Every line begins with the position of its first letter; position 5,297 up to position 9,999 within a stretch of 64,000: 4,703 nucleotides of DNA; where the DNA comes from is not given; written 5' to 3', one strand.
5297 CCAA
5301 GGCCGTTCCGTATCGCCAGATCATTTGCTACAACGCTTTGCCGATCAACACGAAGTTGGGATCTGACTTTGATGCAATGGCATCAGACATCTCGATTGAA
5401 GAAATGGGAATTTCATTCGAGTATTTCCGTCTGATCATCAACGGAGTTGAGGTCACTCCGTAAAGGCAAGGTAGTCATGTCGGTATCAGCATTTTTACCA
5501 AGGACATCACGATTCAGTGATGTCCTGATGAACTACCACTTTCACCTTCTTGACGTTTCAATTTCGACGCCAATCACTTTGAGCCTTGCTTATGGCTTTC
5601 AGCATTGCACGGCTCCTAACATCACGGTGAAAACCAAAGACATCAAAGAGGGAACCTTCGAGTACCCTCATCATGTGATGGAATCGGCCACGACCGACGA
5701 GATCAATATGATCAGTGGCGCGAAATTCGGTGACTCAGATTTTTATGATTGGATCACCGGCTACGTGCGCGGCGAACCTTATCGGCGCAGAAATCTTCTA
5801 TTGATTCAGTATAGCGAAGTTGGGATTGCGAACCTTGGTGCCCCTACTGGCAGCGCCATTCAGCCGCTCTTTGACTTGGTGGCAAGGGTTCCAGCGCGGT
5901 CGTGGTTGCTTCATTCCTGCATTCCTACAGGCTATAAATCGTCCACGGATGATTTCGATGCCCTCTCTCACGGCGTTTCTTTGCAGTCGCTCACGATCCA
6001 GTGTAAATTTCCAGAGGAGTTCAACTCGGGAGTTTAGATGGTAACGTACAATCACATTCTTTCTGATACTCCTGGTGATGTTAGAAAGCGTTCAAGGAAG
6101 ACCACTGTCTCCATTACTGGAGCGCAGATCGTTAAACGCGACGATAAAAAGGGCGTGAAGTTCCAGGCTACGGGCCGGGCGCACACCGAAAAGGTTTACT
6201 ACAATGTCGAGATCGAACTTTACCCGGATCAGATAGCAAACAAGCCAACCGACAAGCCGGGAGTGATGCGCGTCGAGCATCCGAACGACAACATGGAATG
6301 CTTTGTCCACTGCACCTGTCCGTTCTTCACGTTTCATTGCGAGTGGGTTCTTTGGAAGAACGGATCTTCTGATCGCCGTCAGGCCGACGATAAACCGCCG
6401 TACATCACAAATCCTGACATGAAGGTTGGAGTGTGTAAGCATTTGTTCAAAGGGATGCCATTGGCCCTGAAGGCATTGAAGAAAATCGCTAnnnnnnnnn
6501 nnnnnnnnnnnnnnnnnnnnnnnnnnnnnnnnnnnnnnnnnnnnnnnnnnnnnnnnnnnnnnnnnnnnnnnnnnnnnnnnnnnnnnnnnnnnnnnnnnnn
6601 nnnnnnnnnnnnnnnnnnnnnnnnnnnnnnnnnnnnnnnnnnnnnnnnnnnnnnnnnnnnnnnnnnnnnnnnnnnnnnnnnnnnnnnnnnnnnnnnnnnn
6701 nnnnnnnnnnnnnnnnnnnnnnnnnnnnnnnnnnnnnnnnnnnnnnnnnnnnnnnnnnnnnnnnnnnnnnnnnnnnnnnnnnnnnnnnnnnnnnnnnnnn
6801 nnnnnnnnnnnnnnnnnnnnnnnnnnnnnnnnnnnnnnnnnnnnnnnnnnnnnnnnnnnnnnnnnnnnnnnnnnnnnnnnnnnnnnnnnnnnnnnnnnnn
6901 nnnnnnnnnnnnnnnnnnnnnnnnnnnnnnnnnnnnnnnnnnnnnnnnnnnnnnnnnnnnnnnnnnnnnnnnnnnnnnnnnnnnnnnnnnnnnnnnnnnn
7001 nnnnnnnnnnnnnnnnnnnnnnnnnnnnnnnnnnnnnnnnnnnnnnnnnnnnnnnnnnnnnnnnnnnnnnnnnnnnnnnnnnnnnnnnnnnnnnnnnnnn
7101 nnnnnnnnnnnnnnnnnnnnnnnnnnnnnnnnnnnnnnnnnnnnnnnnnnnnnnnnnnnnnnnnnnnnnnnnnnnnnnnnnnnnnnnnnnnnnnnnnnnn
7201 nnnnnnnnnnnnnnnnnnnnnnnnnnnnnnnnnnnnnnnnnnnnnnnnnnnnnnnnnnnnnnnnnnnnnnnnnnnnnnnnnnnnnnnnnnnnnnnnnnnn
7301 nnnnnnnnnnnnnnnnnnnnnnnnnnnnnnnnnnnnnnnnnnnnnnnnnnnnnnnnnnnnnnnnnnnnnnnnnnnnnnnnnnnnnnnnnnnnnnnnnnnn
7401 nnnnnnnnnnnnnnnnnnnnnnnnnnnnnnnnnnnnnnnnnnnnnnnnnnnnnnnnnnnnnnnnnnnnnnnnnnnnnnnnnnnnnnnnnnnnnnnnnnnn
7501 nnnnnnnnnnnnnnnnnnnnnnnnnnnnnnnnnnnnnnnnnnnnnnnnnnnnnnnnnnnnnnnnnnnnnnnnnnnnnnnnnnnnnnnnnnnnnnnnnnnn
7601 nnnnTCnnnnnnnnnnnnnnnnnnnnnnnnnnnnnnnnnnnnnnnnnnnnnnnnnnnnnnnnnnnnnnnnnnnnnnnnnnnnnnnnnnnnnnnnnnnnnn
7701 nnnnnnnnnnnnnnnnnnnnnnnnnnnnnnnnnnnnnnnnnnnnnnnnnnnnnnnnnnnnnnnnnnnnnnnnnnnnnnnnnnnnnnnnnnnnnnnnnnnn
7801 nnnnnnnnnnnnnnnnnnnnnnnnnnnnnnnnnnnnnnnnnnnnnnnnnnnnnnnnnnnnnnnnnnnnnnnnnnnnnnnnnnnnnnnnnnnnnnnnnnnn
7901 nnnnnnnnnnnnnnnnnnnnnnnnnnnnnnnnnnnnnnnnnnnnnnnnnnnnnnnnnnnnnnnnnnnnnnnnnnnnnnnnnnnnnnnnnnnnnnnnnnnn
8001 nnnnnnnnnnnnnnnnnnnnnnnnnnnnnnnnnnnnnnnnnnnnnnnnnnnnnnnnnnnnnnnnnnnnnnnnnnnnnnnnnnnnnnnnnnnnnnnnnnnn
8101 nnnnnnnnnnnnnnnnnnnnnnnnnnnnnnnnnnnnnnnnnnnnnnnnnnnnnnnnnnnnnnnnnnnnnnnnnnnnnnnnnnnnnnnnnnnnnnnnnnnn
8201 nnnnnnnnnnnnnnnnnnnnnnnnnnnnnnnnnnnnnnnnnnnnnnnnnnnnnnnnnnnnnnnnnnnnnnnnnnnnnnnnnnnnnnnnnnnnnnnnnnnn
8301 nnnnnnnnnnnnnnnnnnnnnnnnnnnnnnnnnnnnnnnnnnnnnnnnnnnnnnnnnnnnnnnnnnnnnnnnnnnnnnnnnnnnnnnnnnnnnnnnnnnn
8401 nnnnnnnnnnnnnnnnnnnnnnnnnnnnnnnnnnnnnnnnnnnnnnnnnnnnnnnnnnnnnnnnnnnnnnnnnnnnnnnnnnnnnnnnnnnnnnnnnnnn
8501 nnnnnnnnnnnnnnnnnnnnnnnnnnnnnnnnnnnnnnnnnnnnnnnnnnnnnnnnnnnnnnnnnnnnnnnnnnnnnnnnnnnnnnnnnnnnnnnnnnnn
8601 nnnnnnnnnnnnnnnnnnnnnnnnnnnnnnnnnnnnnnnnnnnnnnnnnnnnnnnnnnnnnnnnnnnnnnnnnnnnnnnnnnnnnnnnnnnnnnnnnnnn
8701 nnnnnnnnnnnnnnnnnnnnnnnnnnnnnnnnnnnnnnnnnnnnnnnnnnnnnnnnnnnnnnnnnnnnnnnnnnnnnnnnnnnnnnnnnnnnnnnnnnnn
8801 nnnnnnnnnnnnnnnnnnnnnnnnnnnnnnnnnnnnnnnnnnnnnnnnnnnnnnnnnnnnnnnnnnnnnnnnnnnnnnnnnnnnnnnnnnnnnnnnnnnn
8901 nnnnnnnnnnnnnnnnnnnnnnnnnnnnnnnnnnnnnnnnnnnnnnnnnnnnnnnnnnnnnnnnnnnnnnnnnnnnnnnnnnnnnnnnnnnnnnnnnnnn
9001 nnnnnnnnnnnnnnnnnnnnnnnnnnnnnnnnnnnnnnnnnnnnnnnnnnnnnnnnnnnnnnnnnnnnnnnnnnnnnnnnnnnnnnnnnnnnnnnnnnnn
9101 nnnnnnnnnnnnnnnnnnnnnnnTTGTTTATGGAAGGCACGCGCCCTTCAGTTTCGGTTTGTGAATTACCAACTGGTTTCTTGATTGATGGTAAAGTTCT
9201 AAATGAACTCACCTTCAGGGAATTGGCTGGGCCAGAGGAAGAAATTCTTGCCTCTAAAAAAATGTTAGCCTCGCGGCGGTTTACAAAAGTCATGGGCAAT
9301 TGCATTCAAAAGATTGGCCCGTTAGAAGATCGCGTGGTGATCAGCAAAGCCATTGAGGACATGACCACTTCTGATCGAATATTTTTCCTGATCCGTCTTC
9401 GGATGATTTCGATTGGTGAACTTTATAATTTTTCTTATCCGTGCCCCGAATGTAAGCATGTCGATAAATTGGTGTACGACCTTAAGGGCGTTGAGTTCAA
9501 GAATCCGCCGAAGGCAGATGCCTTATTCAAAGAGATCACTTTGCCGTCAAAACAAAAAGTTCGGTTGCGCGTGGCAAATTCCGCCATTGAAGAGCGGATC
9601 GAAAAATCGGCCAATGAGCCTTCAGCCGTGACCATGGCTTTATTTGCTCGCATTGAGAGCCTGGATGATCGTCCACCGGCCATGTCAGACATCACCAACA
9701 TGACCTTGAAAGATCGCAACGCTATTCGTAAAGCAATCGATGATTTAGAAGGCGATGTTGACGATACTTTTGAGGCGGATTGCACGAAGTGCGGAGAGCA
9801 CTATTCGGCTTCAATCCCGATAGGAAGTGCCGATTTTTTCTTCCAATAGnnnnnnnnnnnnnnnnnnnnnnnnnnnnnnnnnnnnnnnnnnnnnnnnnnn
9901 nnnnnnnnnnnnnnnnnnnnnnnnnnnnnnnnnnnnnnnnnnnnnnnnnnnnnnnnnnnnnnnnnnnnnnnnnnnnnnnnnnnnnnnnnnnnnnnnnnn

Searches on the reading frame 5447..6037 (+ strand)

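Call 59: search_protein_families(library=phrogs, proteins=[window:5447-6037:+], max_evalue=0.01)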
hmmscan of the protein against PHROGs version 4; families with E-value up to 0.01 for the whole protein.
window:5447-6037:+ (196 aa): 1 family
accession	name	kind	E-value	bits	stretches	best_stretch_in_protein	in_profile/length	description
phrog_4542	-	tail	1.6e-07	32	1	46-185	46-174/214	tail tube protein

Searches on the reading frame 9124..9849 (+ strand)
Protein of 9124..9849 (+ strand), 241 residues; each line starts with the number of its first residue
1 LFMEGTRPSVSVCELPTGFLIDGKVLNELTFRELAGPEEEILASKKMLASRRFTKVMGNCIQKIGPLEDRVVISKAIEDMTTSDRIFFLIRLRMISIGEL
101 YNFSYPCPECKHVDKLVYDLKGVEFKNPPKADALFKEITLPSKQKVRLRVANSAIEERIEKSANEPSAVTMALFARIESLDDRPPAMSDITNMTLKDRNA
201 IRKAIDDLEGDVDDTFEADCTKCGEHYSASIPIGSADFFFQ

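Call 59: search_protein_families(library=phrogs, proteins=[window:9124-9849:+], max_evalue=0.01)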
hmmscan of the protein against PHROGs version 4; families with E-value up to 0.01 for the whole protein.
window:9124-9849:+ (241 aa): 2 families
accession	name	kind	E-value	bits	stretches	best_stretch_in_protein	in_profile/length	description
phrog_150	-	tail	7e-13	49.6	1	30-239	27-232/282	baseplate hub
phrog_21320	-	unknown function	0.0076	17.3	0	134-207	1-74/97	-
